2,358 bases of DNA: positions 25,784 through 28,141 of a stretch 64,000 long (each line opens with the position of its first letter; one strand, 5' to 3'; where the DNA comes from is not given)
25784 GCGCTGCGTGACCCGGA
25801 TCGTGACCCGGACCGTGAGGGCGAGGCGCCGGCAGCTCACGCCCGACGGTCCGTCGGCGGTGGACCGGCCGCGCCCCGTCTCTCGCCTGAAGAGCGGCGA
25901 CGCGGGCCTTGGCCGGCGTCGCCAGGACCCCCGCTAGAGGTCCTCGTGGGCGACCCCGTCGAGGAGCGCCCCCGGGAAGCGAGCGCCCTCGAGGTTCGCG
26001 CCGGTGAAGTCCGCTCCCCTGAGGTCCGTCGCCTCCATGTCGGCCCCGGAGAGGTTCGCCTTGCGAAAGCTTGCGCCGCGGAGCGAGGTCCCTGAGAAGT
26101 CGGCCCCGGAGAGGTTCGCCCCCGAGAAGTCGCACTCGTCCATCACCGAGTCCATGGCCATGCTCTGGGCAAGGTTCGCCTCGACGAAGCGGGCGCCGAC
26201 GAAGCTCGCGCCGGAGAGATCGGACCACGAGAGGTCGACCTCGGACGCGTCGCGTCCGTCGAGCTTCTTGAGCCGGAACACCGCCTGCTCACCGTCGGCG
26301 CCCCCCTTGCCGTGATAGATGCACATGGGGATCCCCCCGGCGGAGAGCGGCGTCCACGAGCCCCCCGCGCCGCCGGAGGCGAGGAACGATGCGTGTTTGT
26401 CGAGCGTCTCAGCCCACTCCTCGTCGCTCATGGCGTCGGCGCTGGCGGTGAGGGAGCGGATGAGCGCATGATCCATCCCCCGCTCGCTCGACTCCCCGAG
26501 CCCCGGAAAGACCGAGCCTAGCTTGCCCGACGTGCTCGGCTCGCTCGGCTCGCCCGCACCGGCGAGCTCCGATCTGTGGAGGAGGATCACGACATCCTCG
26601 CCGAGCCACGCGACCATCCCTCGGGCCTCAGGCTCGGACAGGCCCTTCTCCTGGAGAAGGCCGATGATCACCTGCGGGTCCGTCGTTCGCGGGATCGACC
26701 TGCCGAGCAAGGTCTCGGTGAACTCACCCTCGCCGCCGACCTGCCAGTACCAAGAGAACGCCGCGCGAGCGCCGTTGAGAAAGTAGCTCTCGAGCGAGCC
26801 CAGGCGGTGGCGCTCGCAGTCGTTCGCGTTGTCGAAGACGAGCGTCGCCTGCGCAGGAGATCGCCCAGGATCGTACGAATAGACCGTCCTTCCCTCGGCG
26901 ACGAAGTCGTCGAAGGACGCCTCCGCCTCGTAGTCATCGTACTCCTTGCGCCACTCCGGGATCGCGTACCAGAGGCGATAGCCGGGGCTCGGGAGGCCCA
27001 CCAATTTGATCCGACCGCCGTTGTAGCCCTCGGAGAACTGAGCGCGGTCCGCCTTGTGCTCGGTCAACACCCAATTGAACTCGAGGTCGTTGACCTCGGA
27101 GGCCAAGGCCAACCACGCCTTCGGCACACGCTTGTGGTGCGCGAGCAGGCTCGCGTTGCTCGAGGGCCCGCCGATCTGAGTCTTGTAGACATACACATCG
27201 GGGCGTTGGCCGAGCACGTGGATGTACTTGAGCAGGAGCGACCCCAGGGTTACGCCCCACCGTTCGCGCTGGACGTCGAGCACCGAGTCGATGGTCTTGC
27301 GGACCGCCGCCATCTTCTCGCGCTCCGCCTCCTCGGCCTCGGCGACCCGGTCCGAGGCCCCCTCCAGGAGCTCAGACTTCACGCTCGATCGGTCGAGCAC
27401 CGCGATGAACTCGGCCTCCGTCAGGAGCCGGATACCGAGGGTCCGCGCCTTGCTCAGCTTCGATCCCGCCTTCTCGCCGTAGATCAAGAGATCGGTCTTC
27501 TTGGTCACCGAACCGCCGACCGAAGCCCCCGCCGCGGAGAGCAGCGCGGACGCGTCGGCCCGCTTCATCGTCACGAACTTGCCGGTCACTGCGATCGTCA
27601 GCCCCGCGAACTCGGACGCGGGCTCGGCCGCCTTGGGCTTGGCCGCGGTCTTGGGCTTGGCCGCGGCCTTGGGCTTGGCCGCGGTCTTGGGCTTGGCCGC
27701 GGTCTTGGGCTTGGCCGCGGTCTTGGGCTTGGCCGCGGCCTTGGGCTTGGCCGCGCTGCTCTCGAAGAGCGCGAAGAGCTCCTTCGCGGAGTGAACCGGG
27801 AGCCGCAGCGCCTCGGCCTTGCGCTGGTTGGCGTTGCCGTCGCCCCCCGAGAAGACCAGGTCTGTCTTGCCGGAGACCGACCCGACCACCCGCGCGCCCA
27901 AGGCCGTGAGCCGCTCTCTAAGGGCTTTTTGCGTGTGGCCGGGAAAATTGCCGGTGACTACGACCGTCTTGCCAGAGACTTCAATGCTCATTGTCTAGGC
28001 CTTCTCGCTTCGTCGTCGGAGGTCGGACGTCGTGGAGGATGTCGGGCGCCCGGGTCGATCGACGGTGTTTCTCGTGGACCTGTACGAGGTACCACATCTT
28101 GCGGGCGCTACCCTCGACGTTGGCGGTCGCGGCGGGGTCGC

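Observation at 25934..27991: Unusual domain architecture: BRCT-(AKPK)7-BRCT-unknown-pentapeptide repeat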

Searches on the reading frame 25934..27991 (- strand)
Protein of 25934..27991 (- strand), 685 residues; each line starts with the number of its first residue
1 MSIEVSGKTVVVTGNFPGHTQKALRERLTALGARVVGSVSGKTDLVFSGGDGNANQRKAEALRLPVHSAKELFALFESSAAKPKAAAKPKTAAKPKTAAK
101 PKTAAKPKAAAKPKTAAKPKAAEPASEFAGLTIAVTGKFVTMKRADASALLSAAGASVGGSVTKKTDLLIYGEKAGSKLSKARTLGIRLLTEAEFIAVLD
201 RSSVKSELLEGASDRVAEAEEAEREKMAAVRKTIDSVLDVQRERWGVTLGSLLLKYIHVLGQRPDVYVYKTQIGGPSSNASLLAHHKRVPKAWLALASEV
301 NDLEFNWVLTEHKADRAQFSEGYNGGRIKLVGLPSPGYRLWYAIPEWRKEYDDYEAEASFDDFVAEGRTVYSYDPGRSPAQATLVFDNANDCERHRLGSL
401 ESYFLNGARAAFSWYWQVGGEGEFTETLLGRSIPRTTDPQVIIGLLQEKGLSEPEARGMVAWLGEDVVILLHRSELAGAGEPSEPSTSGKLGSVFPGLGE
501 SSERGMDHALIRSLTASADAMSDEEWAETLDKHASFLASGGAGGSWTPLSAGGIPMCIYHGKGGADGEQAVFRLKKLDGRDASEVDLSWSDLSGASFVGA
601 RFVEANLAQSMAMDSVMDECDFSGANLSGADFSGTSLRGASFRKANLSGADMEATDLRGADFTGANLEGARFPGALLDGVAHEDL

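Call 3: search_protein_families(library=pfam, proteins=[window:25934-27991:-], max_evalue=1)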
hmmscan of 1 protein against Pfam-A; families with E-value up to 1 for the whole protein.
window:25934-27991:- (685 aa): 7 families
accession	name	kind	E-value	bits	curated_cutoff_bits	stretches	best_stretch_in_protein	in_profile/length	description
PF00805.28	Pentapeptide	-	4.2e-27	93.8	20.2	3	620-659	1-40/40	Pentapeptide repeats (8 copies)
PF00533.33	BRCT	-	7.7e-18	64.9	21.3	2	128-197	6-76/78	BRCA1 C Terminus (BRCT) domain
PF13576.12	Pentapeptide_3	-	3.3e-13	50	27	3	618-660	2-47/48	Pentapeptide repeats (9 copies)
PF13599.13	Pentapeptide_4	-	7.1e-13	48.9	38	2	617-679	13-75/78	Pentapeptide repeat region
PF12738.14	PTCB-BRCT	-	2.2e-05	24.8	22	1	134-190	4-59/63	twin BRCT domain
PF25296.1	Decapeptide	-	2.5e-05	24.5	45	1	618-672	18-72/74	Decapeptide repeat region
PF10151.14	TMEM214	-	0.37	9.7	27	1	54-121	31-102/660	TMEM214, C-terminal, caspase 4 activator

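Call 4: search_protein_families(library=ncbifam, proteins=[window:25934-27991:-], max_evalue=1)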
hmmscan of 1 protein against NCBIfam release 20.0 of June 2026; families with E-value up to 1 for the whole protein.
window:25934-27991:- (685 aa): 31 families (the best 25 are shown)
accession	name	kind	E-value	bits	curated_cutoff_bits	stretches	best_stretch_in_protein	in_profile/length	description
NF005932.1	PRK07956.1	equivalog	1.3e-33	116.4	369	2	118-198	583-663/664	NAD-dependent DNA ligase LigA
TIGR00575.1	dnlj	equivalog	2.5e-26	92.2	444.45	2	116-195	573-652/652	NAD-dependent DNA ligase LigA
NF010931.0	PRK14351.1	equivalog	6.2e-16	58.1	1051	2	119-205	599-688/692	NAD-dependent DNA ligase LigA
NF052603.1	penta_Alr5209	equivalog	2.4e-13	50.2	125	1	602-679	15-92/113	Alr5209 family pentapeptide repeat protein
NF047416.1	penta_HetL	equivalog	4.3e-13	49.2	260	1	582-678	20-116/218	heterocyst differentiation pentapeptide repeat protein HetL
NF047932.1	antiphage_GapS2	exception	3e-11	43.9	330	2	130-191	124-188/189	anti-phage protein GapS2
NF011743.0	PRK15196.1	equivalog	3.6e-11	42.6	354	1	587-678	189-280/350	type III secretion system effector PipB2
NF010930.0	PRK14350.1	equivalog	1.2e-09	37.1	652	2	128-193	594-659/669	NAD-dependent DNA ligase LigA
NF033086.2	penta_rpt_Qnr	equivalog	8.6e-09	35.4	240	1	584-673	4-94/211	Qnr family pentapeptide repeat protein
NF004844.0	PRK06195.1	equivalog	1.3e-08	34.6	373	1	98-184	192-276/309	DNA polymerase III subunit epsilon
NF000349.1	mfpA_AE000516.2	equivalog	1.9e-08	34.3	360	1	589-680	61-147/183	pentapeptide repeat protein MfpA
NF012152.0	penta_rpt_QnrC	exception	2.1e-08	34.5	500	1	575-672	6-104/221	QnrC family quinolone resistance pentapeptide repeat protein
NF011744.0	PRK15197.1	equivalog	2.2e-08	33.6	274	1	576-671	170-271/291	SPI-2 type III secretion system effector PipB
NF000071.4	penta_rpt_QnrA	exception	4.7e-08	33.1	450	1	585-674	11-101/218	QnrA family quinolone resistance pentapeptide repeat protein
NF000421.1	penta_rpt_QnrVC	exception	7.9e-08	32.5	460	1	584-673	10-100/218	QnrVC family quinolone resistance pentapeptide repeat protein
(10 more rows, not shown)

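Call 5: search_solved_structures(query=window:25934-27991:-, max_evalue=1, show_alignments=2)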
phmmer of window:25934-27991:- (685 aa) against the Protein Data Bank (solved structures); distinct sequences matched with E-value up to 1: 43.
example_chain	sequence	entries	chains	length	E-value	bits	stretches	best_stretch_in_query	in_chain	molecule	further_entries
4yfo_A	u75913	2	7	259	2e-21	79.7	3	620-679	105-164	beta1_ex1 | 6beta1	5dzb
4yei_A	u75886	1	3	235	2.3e-18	69.6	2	586-680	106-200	beta1mut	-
4yc5_A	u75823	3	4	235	5.3e-18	68.3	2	585-680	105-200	beta1 | beta1 protein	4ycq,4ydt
5dn0_A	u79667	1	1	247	2.8e-16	62.7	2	586-683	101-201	beta1 t1555 loop variant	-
5dqa_A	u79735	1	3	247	4.2e-16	62.1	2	614-680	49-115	t3284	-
3du1_X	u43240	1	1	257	4.3e-16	62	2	577-667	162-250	All3740 protein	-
5di5_A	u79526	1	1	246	5.4e-16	61.7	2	580-679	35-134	beta1 t801 loop variant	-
2j8k_A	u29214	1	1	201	6.5e-16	61.4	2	600-674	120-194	NP275-NP276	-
5dns_A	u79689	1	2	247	1.7e-15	60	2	582-670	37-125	t1428 beta1 loop design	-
2owo_A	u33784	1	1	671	2.5e-15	59.5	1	121-199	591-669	DNA ligase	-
5tt5_A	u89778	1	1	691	2.6e-15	59.5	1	121-199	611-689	DNA ligase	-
5dra_A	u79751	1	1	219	1.8e-14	56.7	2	580-671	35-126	3beta1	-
6zt4_A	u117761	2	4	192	2.5e-12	49.6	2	596-679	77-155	Pentapeptide repeat protein MfpA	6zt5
1l7b_A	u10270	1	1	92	4e-12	48.9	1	128-211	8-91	DNA LIGASE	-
2bm4_A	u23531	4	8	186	1.5e-11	47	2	595-680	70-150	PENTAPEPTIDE REPEAT FAMILY PROTEIN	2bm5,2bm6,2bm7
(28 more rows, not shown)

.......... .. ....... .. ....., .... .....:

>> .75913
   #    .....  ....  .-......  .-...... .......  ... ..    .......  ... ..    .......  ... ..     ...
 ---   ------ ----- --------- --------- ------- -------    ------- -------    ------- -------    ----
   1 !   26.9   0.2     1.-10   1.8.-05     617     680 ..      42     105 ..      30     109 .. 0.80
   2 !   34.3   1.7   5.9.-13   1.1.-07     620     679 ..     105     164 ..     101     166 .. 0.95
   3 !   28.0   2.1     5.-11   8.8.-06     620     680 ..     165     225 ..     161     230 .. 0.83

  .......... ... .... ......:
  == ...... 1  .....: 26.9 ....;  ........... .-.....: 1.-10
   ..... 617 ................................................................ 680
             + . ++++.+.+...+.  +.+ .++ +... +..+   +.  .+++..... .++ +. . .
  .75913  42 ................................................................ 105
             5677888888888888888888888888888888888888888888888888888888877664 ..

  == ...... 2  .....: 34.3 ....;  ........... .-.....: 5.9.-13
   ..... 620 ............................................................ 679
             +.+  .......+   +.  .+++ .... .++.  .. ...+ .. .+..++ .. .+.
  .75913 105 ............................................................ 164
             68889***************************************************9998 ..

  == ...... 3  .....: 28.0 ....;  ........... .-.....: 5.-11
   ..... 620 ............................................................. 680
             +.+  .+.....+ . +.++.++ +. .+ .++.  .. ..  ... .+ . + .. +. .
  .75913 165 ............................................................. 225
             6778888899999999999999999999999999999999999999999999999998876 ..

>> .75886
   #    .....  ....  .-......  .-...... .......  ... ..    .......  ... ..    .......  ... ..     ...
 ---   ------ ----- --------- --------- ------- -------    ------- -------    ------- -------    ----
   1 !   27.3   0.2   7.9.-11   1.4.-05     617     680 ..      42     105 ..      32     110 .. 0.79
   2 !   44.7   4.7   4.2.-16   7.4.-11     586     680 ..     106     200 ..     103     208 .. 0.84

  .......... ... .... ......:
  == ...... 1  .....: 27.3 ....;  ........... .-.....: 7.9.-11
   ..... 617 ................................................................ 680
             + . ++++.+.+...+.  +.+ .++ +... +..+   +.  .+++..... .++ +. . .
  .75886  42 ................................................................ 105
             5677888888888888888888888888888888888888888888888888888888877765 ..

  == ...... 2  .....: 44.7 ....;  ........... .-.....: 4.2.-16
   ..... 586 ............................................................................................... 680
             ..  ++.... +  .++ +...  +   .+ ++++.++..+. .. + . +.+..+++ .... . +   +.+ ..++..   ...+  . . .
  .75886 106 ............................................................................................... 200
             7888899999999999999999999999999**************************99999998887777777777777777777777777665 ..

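Call 7: find_homologous_proteins(query=window:25934-27991:-)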
Query window:25934-27991:- (685 aa): 39 proteins with E <= 0.001 among 8000 candidates.
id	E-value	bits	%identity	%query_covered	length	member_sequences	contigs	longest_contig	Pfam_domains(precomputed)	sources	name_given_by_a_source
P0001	0.0e+0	1399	91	100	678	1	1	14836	PF13576.13,PF00533.34,PF13599.14,PF00805.29,PF12738.14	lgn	-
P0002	0.0e+0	1195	80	100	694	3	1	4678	PF13576.13,PF00533.34,PF13599.14,PF00805.29,PF12738.14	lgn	-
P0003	1.7e-284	964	67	100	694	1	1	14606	PF13576.13,PF00533.34,PF13599.14,PF00805.29,PF12738.14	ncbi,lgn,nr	ncbi:MAG: pentapeptide repeat-containing protein [Myxococcales bacterium]|nr:pentapeptide repeat-con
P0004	4.7e-250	850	58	100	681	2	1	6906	PF13576.13,PF00533.34,PF13599.14,PF00805.29,PF12738.14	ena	-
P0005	7.1e-243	826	51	99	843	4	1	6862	PF13576.13,PF00533.34,PF13599.14,PF00805.29,PF12738.14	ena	-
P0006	5.4e-218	744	54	99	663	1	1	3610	PF13576.13,PF00533.34,PF13599.14,PF00805.29,PF12738.14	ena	-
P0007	5.2e-203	695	46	99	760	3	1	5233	PF13576.13,PF00533.34,PF13599.14,PF00805.29,PF25296.2,PF12738.14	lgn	-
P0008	4.1e-199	682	59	81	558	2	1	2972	PF13576.13,PF00533.34,PF13599.14,PF00805.29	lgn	-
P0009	4.8e-179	615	53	81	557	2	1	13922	PF13576.13,PF00533.34,PF13599.14,PF00805.29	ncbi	-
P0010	1.7e-173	597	52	81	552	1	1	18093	PF13576.13,PF00533.34,PF13599.14,PF00805.29,PF25296.2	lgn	-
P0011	1.9e-172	594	47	99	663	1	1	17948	PF13576.13,PF00533.34,PF13599.14,PF00805.29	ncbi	-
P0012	3.0e-170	586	52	81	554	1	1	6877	PF13576.13,PF00533.34,PF13599.14,PF00805.29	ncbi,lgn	-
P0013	8.3e-168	578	45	99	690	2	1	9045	PF13576.13,PF00533.34,PF13599.14,PF00805.29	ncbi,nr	ncbi:MAG: pentapeptide repeat-containing protein [Myxococcales bacterium]|nr:pentapeptide repeat-con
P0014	2.8e-161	557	51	81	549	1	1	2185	PF13576.13,PF00533.34,PF13599.14,PF00805.29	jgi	jgi:hypothetical protein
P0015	2.3e-150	521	49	79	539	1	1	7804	PF13576.13,PF00533.34,PF13599.14,PF00805.29,PF25296.2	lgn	-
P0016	3.1e-149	517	47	81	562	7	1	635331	PF13576.13,PF00533.34,PF13599.14,PF00805.29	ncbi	-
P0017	5.8e-149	516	45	88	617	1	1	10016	PF13576.13,PF00533.34,PF13599.14,PF00805.29,PF12738.14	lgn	-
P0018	2.2e-147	511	44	84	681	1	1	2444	PF13576.13,PF00533.34,PF13599.14,PF00805.29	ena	-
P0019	5.7e-98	348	46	53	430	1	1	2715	PF00533.34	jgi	jgi:hypothetical protein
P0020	3.5e-97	345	43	69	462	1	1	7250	PF00533.34,PF12738.14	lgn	-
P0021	1.8e-95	339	42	69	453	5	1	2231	PF00533.34,PF12738.14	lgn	-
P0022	2.8e-93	332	48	53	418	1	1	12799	PF00533.34,PF07382.17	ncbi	-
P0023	3.9e-92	328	46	56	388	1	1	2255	PF00533.34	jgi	jgi:hypothetical protein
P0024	3.4e-90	322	46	56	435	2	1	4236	PF00533.34,PF07382.17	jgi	jgi:hypothetical protein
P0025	5.2e-84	301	39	69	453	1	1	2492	PF00533.34,PF12738.14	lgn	-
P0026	1.2e-80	290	43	50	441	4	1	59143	PF00533.34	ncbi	-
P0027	1.8e-80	290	48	46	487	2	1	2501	PF00533.34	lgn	-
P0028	2.3e-80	289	43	50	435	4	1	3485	PF00533.34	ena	-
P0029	5.7e-79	285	43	56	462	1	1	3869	PF00533.34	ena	-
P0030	4.1e-13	67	54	13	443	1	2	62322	PF00533.34,PF09346.16,PF05406.21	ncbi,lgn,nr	ncbi:MAG: WGR domain-containing protein [Archangiaceae bacterium]|nr:WGR domain-containing protein [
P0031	7.3e-11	60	53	11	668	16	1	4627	PF12826.14,PF03120.23,PF14520.13,PF01653.24,PF00533.34,PF03119.22,PF00633.30,PF22745.3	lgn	-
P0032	7.5e-11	60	40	22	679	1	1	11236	PF12826.14,PF14520.13,PF01653.24,PF00533.34,PF22745.3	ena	-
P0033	2.6e-10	58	34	23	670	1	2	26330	PF12826.14,PF03120.23,PF14520.13,PF01653.24,PF00533.34,PF03119.22,PF22745.3,PF12738.14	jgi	-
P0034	1.4e-8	52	40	11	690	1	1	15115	PF12826.14,PF03120.23,PF14520.13,PF01653.24,PF00533.34,PF03119.22,PF00633.30,PF22745.3,PF12738.14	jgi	jgi:DNA ligase (NAD+)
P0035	3.2e-7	48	44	11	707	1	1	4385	PF12826.14,PF03120.23,PF14520.13,PF01653.24,PF00533.34,PF03119.22,PF22745.3,PF12738.14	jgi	jgi:DNA ligase (NAD+)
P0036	5.2e-7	47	49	11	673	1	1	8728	PF12826.14,PF03120.23,PF14520.13,PF01653.24,PF00533.34,PF03119.22,PF22745.3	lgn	-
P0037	5.2e-7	47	49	11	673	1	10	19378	PF12826.14,PF03120.23,PF14520.13,PF01653.24,PF00533.34,PF03119.22,PF22745.3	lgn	-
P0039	9.3e-5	40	36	13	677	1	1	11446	PF12826.14,PF03120.23,PF14520.13,PF01653.24,PF00533.34,PF03119.22,PF22745.3,PF12738.14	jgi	jgi:DNA ligase (NAD+)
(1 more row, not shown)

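Call 17: search_protein_families(library=padloc, proteins=[window:25934-27991:-], max_evalue=0.1)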
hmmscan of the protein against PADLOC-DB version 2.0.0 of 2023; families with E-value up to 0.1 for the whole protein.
window:25934-27991:- (685 aa): 2 families
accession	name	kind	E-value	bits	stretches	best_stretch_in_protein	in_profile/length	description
PDLC05027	PDC-S48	-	1.3e-15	55.4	2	109-201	312-407/411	-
PDLC05028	PDC-S48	-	8e-06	22.7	1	111-227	323-442/512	-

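Call 21: find_encoding_contigs(protein=P0016, flank=8000, max_places=2)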
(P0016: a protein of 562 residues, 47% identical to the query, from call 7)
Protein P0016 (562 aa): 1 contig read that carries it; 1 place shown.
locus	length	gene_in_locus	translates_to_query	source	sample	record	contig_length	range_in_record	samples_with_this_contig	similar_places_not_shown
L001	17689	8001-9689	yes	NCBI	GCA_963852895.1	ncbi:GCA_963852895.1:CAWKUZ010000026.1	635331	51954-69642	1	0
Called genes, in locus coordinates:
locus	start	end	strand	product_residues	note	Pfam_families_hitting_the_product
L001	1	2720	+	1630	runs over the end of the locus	PF02811:PHP, PF07733:DNA_pol3_alpha, PF17657:DNA_pol3_finger, PF14890:Intein_splicing, PF14528:LAGLIDADG_3, PF14579:HHH_6, PF01336:tRNA_anti-codon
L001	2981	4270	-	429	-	PF01609:DDE_Tnp_1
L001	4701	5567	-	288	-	PF07676:PD40 (faint)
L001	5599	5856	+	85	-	-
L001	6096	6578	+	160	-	-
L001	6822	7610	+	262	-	-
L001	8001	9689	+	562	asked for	PF00533:BRCT, PF00805:Pentapeptide, PF13599:Pentapeptide_4, PF00805:Pentapeptide, PF13576:Pentapeptide_3 (weak), PF00805:Pentapeptide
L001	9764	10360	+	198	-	PF04542:Sigma70_r2, PF22029:PhyR_sigma2, PF08281:Sigma70_r4_2, PF04545:Sigma70_r4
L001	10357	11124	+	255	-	-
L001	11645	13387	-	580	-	PF01734:Patatin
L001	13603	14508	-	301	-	-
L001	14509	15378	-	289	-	PF01555:N6_N4_Mtase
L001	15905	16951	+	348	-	PF11617:Cu-binding_MopE (weak)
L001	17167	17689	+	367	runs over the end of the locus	PF01883:FeS_assembly_P, PF10609:ParA, PF00142:Fer4_NifH (weak), PF01656:CbiA, PF09140:MipZ (weak), PF13614:AAA_31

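Call 22: find_encoding_contigs(protein=P0026, flank=8000, max_places=2)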
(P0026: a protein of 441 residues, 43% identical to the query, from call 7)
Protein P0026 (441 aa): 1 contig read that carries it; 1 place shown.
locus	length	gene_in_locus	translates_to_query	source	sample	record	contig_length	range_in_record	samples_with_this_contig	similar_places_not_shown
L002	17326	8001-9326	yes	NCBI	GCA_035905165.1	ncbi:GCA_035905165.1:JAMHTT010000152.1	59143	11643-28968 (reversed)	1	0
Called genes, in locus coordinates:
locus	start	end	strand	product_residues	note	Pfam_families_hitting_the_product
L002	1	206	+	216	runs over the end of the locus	-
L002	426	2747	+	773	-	PF00069:Pkinase, PF01636:APH (faint), PF07714:PK_Tyr_Ser-Thr, PF06293:Kdo (faint), PF17667:Pkinase_fungal (faint), PF00069:Pkinase, PF07714:PK_Tyr_Ser-Thr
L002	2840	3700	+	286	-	-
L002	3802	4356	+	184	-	-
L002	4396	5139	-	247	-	-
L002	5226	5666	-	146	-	-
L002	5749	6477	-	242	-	-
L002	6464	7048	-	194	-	PF07638:Sigma70_ECF, PF04542:Sigma70_r2, PF08281:Sigma70_r4_2, PF04545:Sigma70_r4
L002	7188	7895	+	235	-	PF03067:LPMO_10 (weak), PF20238:BIM1-like_dom (faint)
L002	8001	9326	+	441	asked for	PF00533:BRCT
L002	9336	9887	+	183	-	PF13599:Pentapeptide_4, PF00805:Pentapeptide, PF13576:Pentapeptide_3 (weak)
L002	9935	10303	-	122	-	-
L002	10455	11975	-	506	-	PF00069:Pkinase, PF07714:PK_Tyr_Ser-Thr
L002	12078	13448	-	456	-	PF01663:Phosphodiest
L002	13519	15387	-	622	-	-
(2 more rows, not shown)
